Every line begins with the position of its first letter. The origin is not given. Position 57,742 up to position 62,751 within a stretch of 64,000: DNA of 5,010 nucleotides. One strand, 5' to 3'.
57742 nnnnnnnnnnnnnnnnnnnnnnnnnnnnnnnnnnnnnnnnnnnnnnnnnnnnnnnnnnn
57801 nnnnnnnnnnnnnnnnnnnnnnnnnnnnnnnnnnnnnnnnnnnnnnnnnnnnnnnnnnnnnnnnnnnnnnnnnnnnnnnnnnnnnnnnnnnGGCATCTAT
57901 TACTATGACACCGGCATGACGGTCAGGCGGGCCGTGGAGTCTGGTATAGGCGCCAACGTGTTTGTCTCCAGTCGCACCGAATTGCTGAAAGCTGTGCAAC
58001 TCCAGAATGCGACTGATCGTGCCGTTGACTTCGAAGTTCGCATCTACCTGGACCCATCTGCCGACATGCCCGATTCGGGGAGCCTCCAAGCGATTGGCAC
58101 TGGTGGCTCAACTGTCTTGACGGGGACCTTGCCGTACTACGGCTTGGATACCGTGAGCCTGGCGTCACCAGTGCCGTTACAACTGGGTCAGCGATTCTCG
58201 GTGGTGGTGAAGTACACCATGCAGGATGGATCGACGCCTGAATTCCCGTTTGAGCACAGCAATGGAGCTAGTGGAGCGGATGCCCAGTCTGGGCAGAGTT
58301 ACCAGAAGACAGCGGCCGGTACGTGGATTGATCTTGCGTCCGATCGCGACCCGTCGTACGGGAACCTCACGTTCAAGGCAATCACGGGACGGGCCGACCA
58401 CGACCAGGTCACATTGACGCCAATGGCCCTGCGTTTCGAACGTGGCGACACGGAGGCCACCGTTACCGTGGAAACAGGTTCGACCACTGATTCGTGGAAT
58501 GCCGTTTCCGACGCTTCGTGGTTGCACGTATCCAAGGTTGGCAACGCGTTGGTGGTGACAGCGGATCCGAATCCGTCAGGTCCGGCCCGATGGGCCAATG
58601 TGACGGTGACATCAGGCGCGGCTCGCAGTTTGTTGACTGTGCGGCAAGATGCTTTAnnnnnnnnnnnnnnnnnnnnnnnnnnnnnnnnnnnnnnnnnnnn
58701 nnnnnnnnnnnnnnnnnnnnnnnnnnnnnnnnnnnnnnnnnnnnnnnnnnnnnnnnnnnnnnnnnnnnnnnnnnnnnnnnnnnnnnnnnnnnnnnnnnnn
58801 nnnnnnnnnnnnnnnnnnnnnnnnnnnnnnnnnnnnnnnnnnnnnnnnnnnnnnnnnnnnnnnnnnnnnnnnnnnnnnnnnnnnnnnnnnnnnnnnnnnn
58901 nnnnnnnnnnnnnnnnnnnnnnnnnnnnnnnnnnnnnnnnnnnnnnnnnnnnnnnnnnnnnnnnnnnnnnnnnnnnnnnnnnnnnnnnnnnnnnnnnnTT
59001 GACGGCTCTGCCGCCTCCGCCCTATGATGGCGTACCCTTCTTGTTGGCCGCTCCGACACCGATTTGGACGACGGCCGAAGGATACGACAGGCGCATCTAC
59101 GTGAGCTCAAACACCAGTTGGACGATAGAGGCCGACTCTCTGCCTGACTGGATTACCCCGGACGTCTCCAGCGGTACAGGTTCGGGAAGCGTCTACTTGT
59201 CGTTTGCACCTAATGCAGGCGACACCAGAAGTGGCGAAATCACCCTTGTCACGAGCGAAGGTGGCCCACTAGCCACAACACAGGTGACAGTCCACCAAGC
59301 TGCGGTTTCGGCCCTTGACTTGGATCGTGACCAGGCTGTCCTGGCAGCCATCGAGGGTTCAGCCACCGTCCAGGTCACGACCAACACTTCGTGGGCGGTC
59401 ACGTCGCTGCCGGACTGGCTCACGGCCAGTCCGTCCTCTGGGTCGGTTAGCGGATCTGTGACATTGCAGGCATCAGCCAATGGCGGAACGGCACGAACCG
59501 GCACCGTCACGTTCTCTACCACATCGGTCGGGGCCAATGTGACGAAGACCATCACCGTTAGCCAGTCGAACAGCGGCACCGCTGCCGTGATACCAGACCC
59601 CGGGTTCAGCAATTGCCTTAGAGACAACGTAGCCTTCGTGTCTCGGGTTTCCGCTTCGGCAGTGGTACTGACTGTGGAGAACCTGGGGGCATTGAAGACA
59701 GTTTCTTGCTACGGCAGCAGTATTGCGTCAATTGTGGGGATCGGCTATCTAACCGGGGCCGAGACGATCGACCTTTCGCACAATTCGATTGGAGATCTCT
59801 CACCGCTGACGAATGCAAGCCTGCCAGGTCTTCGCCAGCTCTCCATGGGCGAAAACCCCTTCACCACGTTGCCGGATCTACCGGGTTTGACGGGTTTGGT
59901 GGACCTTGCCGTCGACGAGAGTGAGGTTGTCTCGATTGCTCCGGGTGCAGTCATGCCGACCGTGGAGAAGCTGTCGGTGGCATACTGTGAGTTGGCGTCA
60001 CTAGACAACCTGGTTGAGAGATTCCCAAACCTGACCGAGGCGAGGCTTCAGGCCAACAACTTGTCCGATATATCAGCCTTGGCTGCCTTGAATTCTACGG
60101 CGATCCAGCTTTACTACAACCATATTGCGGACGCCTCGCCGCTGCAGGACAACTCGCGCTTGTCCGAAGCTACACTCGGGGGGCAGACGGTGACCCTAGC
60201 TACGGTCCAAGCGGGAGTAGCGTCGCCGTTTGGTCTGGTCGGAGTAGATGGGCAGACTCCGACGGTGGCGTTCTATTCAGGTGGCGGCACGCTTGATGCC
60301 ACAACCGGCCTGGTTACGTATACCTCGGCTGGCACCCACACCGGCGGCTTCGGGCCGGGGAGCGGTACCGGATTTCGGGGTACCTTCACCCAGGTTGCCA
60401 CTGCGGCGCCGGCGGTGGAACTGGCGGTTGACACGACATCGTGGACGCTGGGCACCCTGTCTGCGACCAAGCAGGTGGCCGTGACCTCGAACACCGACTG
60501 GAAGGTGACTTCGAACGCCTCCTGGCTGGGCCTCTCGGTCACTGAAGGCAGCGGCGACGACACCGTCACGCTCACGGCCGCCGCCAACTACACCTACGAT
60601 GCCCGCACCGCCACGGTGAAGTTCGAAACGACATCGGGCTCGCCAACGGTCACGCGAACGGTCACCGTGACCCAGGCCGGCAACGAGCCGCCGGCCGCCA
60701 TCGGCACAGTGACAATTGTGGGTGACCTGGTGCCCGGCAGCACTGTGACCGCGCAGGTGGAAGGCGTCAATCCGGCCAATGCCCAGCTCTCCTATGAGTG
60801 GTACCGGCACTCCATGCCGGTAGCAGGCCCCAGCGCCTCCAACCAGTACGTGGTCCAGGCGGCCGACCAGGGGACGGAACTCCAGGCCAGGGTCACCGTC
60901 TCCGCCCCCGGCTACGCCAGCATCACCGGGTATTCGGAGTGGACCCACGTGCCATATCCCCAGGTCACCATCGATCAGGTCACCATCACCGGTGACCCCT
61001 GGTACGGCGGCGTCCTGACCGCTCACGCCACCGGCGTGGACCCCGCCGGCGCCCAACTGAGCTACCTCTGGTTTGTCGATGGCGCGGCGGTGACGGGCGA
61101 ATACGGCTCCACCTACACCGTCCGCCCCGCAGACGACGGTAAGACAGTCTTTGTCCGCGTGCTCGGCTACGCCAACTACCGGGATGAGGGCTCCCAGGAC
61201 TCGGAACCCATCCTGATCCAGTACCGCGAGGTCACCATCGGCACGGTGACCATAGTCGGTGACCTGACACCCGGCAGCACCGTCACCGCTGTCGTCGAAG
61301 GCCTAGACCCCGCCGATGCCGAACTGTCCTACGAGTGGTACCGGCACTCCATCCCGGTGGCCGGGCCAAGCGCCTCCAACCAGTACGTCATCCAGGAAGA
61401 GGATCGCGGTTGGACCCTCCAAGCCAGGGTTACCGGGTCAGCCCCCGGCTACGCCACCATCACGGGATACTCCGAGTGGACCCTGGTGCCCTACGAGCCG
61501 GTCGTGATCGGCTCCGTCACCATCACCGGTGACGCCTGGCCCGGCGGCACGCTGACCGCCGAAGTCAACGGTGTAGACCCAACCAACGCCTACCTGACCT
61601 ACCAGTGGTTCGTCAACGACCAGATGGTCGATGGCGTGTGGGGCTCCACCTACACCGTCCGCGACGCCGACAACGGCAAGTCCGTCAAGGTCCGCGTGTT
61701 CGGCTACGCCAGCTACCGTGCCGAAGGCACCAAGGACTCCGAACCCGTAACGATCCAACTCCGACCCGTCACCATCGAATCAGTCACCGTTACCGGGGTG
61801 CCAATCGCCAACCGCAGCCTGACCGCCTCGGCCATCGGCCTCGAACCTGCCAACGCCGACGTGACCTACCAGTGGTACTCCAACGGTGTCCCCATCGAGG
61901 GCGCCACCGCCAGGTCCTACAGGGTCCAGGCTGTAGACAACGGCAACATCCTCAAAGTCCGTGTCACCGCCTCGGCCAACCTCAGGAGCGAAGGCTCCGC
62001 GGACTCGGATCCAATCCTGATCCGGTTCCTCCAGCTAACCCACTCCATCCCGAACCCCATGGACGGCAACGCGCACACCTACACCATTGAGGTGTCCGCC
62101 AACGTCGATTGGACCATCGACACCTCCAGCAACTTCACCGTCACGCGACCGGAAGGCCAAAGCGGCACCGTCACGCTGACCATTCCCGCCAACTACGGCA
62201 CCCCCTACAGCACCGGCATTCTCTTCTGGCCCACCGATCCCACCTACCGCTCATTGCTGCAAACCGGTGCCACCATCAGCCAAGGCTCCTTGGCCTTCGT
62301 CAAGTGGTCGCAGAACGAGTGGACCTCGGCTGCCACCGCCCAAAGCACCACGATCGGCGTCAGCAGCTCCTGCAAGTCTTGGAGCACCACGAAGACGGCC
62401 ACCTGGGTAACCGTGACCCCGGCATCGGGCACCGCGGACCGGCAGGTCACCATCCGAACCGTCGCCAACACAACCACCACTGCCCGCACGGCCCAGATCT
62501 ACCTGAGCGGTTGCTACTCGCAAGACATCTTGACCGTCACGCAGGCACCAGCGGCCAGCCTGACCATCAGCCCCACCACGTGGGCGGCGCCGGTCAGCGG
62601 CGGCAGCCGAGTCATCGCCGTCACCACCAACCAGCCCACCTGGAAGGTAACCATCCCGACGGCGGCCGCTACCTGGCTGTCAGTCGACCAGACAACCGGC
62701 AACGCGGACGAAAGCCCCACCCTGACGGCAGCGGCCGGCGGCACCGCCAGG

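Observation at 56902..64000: Unlisted giant ORF: secreted C1 cysteine peptidase fused to PPC-like, LRR, Ig-like and at least 12 BACON-like modules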

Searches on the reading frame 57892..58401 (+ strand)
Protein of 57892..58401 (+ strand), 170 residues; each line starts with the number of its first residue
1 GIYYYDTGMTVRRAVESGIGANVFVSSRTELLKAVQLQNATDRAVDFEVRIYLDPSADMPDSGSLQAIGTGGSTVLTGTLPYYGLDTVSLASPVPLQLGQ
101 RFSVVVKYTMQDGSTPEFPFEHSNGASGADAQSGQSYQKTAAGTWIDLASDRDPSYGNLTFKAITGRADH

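Call 8: search_protein_families(library=pfam, proteins=[window:57892-58401:+], max_evalue=5)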
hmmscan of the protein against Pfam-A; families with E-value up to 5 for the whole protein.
window:57892-58401:+ (170 aa): 2 families
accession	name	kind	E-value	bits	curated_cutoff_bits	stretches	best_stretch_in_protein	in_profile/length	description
PF18560.7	Lectin_like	-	1.2e-20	74.7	27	1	2-165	1-156/156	Lectin like domain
PF13313.11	DUF4082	-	0.062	13.7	28.4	1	72-114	53-96/143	Domain of unknown function (DUF4082)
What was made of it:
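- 57892..58401 (+): Cwp84-type lectin-like beta-sandwich domain (aa ~331-500). PF18560 Lectin_like 74.7 bits, E 1.2e-20, full-length profile match (call 8).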

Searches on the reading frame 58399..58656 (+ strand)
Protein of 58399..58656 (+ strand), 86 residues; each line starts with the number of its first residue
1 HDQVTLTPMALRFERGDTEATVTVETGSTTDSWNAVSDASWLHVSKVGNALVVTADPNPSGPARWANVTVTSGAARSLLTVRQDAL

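Call 8: search_protein_families(library=pfam, proteins=[window:58399-58656:+], max_evalue=5)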
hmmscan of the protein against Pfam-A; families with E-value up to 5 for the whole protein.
window:58399-58656:+ (86 aa): 2 families
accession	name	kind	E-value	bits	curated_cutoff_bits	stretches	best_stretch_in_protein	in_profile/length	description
PF13004.13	BACON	-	2.9e-09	37.2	25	1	32-83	2-60/61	Putative binding domain, N-terminal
PF19190.6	BACON_2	-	1.2e-08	35.2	25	1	5-84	3-92/94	Viral BACON domain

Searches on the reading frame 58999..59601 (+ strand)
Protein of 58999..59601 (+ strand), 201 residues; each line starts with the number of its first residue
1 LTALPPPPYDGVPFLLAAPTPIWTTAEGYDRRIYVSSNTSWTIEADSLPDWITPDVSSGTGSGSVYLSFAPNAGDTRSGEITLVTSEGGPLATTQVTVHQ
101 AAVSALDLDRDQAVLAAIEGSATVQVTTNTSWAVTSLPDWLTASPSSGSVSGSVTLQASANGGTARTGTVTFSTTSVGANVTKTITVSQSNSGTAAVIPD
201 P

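Call 8: search_protein_families(library=pfam, proteins=[window:58999-59601:+], max_evalue=5)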
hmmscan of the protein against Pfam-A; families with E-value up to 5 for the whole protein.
window:58999-59601:+ (201 aa): 5 families
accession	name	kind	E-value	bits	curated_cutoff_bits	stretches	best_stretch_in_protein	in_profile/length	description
PF13004.13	BACON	-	2.8e-20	72.5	25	2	130-189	1-60/61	Putative binding domain, N-terminal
PF19190.6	BACON_2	-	1.6e-14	54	25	2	117-189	16-91/94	Viral BACON domain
PF03550.21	LolB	-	0.051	14.1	23.7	1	89-159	37-103/151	Outer membrane lipoprotein LolB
PF08515.17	TGF_beta_GS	-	0.17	11.9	21.3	0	48-63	2-17/28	Transforming growth factor beta type I GS-motif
PF05345.18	He_PIG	-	0.36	11.7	24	1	125-187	34-95/96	Putative Ig domain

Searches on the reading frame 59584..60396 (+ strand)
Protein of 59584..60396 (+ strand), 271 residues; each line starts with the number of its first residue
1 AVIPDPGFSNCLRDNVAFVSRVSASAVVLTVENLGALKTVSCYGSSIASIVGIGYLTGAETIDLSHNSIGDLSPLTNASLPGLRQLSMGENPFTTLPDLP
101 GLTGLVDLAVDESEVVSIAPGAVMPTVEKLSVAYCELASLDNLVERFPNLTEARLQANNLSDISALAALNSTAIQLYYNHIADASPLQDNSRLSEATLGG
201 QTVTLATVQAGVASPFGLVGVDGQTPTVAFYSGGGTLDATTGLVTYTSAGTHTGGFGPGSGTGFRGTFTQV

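Call 8: search_protein_families(library=pfam, proteins=[window:59584-60351:+], max_evalue=5)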
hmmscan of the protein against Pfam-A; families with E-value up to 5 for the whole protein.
window:59584-60351:+ (256 aa): 5 families
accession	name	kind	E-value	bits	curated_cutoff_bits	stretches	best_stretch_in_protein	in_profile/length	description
PF12799.13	LRR_4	-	2.5e-13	50.2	27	2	60-100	4-43/44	Leucine Rich repeats (2 copies)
PF13855.12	LRR_8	-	7.6e-07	29.2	27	1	60-102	4-48/61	Leucine rich repeat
PF00560.39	LRR_1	-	0.00046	20.2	20.6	0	60-74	3-17/23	Leucine Rich Repeat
PF14580.12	LRR_9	-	0.022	14.8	30.5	1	30-108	33-115/175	Leucine-rich repeat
PF13516.12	LRR_6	-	0.088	13.3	23.4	0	61-71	7-17/24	Leucine Rich repeat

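Call 55: search_solved_structures(query=window:59584-60396:+, max_evalue=0.01)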
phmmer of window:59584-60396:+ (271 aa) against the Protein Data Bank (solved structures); distinct sequences matched with E-value up to 0.01: 177 (the best 60 are shown).
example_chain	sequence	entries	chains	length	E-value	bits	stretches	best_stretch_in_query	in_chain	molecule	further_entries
2omu_A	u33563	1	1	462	2e-33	119.3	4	40-270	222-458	Internalin-A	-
2omt_A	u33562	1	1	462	2.4e-33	119.1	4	38-270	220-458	Internalin-A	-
2omv_A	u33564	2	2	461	6.7e-31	111.1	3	37-270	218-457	Internalin-A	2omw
2omz_A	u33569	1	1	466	1.2e-30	110.2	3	40-270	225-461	Internalin-A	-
8h62_A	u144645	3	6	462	1.9e-30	109.6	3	40-270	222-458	Internalin A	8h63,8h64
2omy_A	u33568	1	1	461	2e-30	109.5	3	38-270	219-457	Internalin-A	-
1o6s_A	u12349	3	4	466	2e-30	109.5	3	40-270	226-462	INTERNALIN A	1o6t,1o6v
2omx_A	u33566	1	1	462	2.8e-26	95.9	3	38-270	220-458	Internalin-A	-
5il7_A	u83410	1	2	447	2e-25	93.2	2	34-197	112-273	Rab family protein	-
6hlu_A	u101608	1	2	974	4.6e-24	88.7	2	33-196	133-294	Rab family protein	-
8r4b_A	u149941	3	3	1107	7.6e-24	87.9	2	33-196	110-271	Rab family protein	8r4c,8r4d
4fmz_A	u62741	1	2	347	3e-23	86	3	18-189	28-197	Internalin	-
1h6u_A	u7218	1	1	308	3e-18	69.6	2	62-236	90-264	INTERNALIN H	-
4fho_A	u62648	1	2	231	2.6e-15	60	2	43-172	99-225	Internalin C2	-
4aw4_A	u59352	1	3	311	3.8e-14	56.2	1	3-194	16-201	INTERNALIN B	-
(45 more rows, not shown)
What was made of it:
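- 59584..60396 (+): Internalin-type LRR block: N-cap, about 7 LRRs of ~22 aa, and an adjoining Ig-like inter-repeat region (aa ~895-1165). LRR_4 50.2 bits, LRR_8 29.2 bits (call 8). phmmer to internalin A E 2e-33, aligned through InlA residue 458 (call 55).
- On Internalin-type LRR proteins: InlA E 2e-33, with the alignment running to InlA residue 458 (call 55).
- Closest known: Listeria internalins. Same: The LRR block with its cap and adjoining Ig-like inter-repeat region aligns to InlA at E 2e-33 (call 55).
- The internalin-type LRR block matches InlA at E 2e-33 (call 55).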

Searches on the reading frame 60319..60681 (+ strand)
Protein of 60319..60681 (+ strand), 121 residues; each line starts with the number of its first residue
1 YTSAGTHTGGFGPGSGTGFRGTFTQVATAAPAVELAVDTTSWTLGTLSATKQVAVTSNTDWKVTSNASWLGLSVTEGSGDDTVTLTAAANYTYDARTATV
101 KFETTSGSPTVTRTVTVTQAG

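Call 8: search_protein_families(library=pfam, proteins=[window:60319-60681:+], max_evalue=5)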
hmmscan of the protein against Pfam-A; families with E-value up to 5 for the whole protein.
window:60319-60681:+ (121 aa): 2 families
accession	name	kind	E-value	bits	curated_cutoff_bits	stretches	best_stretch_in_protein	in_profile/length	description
PF13004.13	BACON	-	3e-13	50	25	1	59-120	1-61/61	Putative binding domain, N-terminal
PF19190.6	BACON_2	-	2.7e-09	37.3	25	1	35-117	2-93/94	Viral BACON domain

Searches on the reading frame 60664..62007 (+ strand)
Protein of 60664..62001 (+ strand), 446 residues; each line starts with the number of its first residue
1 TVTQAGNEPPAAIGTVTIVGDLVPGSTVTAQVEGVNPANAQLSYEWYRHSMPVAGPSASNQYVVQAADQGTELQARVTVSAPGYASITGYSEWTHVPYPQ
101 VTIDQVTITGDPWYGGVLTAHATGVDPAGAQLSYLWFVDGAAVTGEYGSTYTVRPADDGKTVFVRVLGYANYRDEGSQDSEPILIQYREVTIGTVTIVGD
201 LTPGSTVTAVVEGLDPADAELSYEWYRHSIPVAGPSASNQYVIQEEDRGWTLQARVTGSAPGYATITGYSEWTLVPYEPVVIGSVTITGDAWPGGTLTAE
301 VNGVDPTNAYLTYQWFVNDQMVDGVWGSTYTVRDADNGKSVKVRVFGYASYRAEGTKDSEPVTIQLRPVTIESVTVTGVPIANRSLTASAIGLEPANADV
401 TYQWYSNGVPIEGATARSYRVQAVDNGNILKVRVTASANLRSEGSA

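Call 8: search_protein_families(library=pfam, proteins=[window:60664-62001:+], max_evalue=5)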
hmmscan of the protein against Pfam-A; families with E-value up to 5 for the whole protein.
window:60664-62001:+ (446 aa): 9 families
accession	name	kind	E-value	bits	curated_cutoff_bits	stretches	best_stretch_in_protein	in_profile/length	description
PF23197.1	IG_AIR9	-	5.5e-10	39.4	27.5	3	14-74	3-67/87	AIR9 A9 domain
PF21027.3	Sde0182_C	-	5.4e-09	37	27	2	122-166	6-49/83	Cellulose-binding protein Sde0182, C-terminal domain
PF18614.7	RNase_II_C_S1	-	1.9e-05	24.8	26.6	3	10-41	22-53/59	RNase II-type exonuclease C-terminal S1 domain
PF06832.18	BiPBP_C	-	0.00017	21.9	26.8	1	388-428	32-73/90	Penicillin-Binding Protein C-terminus Family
PF19581.5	Glyoxalase_7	-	0.0003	21.2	23.6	1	159-231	28-102/133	Glyoxalase superfamily protein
PF13895.12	Ig_2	-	0.0092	16.6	27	1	396-428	25-58/79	Immunoglobulin domain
PF23032.1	GBD_ELAPOR1-like_3rd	-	0.011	16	27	1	234-290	92-149/150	ELAPOR1-like, galactose-binding domain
PF14041.11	Lipoprotein_21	-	0.094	13.3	25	0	19-59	36-77/87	LppP/LprE lipoprotein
PF08111.16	Pea-VEAacid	-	0.38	11.6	25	0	200-212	2-14/15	Pea-VEAacid family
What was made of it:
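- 60688..62007 (+): Five Ig-like repeats of the IG_AIR9 / Sde0182_C type (aa 1263-1702); units 1 and 3 and units 2 and 4 pair up, indicating a two-unit duplication. IG_AIR9 39.4 bits, Sde0182_C 37 bits (call 8).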

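Call 56: search_solved_structures(query=window:60688-62007:+, max_evalue=0.1)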
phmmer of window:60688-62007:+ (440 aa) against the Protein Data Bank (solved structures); distinct sequences matched with E-value up to 0.1: 2.
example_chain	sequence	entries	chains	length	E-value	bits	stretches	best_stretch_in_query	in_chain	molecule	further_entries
5vf3_Z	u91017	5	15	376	3.7e-07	32.6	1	118-252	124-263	Highly immunogenic outer capsid protein | Hoc, highly immunogenic outer capsid protein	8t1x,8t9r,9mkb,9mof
3shs_A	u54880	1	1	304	0.017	17.2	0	285-337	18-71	Hoc head outer capsid protein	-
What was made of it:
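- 60688..62007 (+): Nearest solved relative is the phage T4 Hoc Ig-like domains, E 3.7e-7 (call 56).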

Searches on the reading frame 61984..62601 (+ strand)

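Call 8: search_protein_families(library=pfam, proteins=[window:61984-62601:+], max_evalue=5)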
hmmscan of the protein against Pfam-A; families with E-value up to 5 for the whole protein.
window:61984-62601:+ (206 aa): 4 families
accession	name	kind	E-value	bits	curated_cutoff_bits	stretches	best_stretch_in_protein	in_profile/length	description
PF19190.6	BACON_2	-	6.7e-09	36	25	1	110-188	6-92/94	Viral BACON domain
PF13004.13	BACON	-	1e-08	35.5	25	1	132-188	2-61/61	Putative binding domain, N-terminal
PF11614.14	FixG_C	-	0.00015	22.3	25.6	1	27-84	43-102/119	IG-like fold at C-terminal of FixG, putative oxidoreductase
PF04996.17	AstB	-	0.34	10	27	1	114-167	83-135/443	Succinylarginine dihydrolase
